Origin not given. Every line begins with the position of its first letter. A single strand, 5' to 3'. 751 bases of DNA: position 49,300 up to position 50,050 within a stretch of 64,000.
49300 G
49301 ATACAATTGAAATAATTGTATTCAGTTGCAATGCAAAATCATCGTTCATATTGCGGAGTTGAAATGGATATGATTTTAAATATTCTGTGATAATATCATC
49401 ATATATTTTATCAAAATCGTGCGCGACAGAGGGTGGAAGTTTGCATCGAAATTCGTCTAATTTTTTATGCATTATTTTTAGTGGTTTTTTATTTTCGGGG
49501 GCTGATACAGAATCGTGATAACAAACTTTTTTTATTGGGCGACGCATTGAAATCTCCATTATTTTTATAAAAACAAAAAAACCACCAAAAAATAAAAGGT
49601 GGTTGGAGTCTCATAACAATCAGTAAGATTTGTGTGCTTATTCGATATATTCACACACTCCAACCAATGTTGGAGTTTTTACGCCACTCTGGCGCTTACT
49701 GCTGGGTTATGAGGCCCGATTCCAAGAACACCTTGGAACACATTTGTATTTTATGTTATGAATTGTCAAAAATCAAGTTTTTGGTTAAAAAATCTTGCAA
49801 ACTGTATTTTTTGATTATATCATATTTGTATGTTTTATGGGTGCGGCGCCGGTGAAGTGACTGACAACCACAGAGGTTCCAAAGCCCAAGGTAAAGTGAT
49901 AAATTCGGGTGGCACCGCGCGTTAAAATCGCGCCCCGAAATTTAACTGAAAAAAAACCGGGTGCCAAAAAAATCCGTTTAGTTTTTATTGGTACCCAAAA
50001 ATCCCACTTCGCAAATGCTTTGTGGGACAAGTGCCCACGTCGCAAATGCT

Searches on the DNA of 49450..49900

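Call 5: search_rna_families(source=window, start=49450, end=49900, threshold=evalue, max_evalue=10, show_alignments=3)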
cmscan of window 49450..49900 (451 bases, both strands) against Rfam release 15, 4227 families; matches with E-value up to 10: 5.
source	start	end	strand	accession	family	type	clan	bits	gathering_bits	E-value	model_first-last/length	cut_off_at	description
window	49523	49601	-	RF03303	mir-973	Gene; miRNA;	-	19.5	63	0.47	1-84/84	no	mir-973 microRNA precursor family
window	49474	49590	-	RF04127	MIR8007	Gene; miRNA;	-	15.4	195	1.7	1-226/226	no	MIR8007 microRNA precursor family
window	49450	49520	+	RF02716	sno_ncR3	Gene; snRNA; snoRNA; CD-box;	-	13.3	88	5.9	1-75/75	no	Small nucleolar RNA ncR3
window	49534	49571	+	RF02350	psRNA6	Gene; sRNA;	-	12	60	0.44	1-333/333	no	Nitrosomonas sRNA psRNA6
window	49747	49791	+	RF02350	psRNA6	Gene; sRNA;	-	9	60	3.9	1-333/333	no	Nitrosomonas sRNA psRNA6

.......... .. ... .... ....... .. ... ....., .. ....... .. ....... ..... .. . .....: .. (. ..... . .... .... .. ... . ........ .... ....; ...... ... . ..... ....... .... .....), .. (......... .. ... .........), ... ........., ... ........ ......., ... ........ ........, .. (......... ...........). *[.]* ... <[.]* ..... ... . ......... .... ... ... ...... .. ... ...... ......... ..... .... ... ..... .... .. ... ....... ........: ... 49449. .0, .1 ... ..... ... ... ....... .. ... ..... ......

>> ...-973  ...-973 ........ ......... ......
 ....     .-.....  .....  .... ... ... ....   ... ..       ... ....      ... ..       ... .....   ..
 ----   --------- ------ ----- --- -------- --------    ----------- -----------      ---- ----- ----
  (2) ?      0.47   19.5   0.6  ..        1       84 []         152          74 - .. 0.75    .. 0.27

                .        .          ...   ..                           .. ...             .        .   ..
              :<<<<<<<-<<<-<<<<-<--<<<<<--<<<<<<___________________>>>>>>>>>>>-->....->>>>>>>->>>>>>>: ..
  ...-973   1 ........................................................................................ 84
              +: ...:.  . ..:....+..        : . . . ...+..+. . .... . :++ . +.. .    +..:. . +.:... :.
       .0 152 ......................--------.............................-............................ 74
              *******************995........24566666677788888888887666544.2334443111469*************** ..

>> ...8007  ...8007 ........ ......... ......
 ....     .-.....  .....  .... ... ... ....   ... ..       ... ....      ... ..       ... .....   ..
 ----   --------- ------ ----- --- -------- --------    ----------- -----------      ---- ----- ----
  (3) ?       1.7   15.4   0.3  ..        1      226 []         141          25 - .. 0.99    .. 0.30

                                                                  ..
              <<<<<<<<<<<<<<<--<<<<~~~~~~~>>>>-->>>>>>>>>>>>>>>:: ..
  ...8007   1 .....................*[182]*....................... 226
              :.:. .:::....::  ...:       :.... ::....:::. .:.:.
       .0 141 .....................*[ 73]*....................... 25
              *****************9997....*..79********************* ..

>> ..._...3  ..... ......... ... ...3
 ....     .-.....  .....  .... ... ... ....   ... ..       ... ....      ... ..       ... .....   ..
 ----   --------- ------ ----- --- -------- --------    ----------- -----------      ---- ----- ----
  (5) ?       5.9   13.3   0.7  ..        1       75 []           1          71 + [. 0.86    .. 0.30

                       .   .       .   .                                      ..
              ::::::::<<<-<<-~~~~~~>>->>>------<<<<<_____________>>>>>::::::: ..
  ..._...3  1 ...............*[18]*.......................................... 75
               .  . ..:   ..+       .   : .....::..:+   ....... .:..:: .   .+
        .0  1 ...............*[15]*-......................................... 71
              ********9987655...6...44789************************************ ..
